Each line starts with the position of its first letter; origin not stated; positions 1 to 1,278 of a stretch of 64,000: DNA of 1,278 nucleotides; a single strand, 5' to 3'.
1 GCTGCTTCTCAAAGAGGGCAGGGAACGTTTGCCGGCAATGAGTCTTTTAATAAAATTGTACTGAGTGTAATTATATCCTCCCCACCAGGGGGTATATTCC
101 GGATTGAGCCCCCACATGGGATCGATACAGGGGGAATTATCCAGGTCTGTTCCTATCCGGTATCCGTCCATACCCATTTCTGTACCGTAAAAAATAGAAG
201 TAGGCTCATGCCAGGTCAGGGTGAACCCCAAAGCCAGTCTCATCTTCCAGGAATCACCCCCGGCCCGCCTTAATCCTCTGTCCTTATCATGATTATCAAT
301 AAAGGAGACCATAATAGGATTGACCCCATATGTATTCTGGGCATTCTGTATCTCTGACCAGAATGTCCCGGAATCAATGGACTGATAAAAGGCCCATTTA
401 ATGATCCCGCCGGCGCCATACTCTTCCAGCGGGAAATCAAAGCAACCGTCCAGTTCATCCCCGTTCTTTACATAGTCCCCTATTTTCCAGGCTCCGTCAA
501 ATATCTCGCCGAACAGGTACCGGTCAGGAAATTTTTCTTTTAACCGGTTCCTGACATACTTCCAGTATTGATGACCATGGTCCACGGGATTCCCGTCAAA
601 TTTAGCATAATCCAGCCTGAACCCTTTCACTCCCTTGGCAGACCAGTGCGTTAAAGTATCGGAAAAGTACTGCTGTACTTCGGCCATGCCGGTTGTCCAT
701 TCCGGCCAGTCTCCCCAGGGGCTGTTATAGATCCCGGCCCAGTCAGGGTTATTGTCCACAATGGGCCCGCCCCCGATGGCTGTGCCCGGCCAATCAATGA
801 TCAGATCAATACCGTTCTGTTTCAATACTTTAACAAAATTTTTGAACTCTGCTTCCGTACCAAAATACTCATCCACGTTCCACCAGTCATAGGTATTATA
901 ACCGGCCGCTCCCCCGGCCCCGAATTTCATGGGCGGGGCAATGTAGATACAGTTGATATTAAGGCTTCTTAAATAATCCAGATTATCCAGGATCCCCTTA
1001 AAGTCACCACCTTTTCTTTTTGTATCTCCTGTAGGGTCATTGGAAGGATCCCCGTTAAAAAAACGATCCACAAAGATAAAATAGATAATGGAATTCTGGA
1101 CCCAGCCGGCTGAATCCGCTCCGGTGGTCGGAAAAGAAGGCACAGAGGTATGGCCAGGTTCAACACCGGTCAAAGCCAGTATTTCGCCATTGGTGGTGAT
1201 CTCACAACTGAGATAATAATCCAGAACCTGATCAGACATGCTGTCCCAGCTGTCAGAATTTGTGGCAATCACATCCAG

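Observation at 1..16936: Barrel-rich alpha-glucan utilisation locus without SusC/SusD: candidate undescribed outer-membrane glycan capture system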

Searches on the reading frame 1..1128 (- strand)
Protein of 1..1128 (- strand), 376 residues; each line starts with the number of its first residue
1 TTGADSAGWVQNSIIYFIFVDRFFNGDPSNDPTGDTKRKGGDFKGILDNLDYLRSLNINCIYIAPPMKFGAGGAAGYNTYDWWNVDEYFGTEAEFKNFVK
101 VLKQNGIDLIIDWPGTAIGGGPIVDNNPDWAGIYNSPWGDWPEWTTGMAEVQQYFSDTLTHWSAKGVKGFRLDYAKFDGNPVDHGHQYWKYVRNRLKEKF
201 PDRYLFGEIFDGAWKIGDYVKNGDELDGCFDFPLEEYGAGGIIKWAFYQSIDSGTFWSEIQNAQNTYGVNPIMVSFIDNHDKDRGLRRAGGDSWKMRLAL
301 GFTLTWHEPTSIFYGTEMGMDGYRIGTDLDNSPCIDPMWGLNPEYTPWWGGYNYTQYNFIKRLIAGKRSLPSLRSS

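Call 60: search_solved_structures(query=window:1-1128:-, max_evalue=1e-10)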
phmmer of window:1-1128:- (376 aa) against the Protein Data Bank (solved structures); distinct sequences matched with E-value up to 1e-10: 118 (the best 60 are shown).
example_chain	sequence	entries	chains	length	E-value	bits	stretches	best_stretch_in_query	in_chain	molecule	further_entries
1ea9_C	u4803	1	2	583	3.4e-34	121.6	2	95-323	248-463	CYCLOMALTODEXTRINASE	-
1wzl_A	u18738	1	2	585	6e-33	117.5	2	142-338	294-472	Alpha-amylase II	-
1jf5_A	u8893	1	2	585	1.2e-32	116.5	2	142-323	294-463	ALPHA AMYLASE II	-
1jf6_A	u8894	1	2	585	1.2e-32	116.5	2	142-323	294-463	ALPHA AMYLASE II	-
1sma_A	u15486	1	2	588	1.2e-32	116.5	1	7-334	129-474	MALTOGENIC AMYLASE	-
1wzm_A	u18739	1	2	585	1.3e-32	116.4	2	142-323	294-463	Alpha-amylase II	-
1bvz_A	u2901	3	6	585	1.3e-32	116.4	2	142-323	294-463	PROTEIN (ALPHA-AMYLASE II) | ALPHA-AMYLASE II | Neopullulanase 2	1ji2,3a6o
1wzk_A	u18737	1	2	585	1.5e-32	116.2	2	142-323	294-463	Alpha-amylase II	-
1j0h_A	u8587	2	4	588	2.2e-32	115.6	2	141-334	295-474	neopullulanase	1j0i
1j0j_A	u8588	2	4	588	5.4e-32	114.3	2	141-334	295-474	neopullulanase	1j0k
1jib_A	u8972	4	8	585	5.9e-32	114.2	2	142-323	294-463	NEOPULLULANASE | ALPHA-AMYLASE II | Neopullulanase 2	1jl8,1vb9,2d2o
1g1y_A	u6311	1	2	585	7.8e-32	113.8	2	142-323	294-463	ALPHA-AMYLASE II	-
1gvi_A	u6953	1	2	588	1.3e-31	113.1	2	141-334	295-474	MALTOGENIC AMYLASE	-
1vfm_A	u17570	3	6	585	2.7e-31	112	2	8-113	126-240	Neopullulanase 2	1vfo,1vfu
8jnx_A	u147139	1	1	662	3.5e-28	101.8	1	6-321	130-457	Alpha-amylase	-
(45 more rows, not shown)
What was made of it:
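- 1..7413 (-): The N-terminal 2471 aa of a 3270-aa secreted GH13 enzyme. It carries four repeat modules of about 240 aa, fn3 and Ig domains, and a catalytic domain of the cyclomaltodextrinase/neopullulanase type. The C-terminal 800 aa lie outside the window and carry fn3 and weak CBM20-like modules. PDB sequence hits to cyclomaltodextrinase and neopullulanase reach about 1e-32 to 3e-34 (call 60).
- On GH13 alpha-amylase family: PDB sequence hits reach 3e-34 (call 60).
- The GH13 catalytic domain matches cyclomaltodextrinase and neopullulanase structures (call 60).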
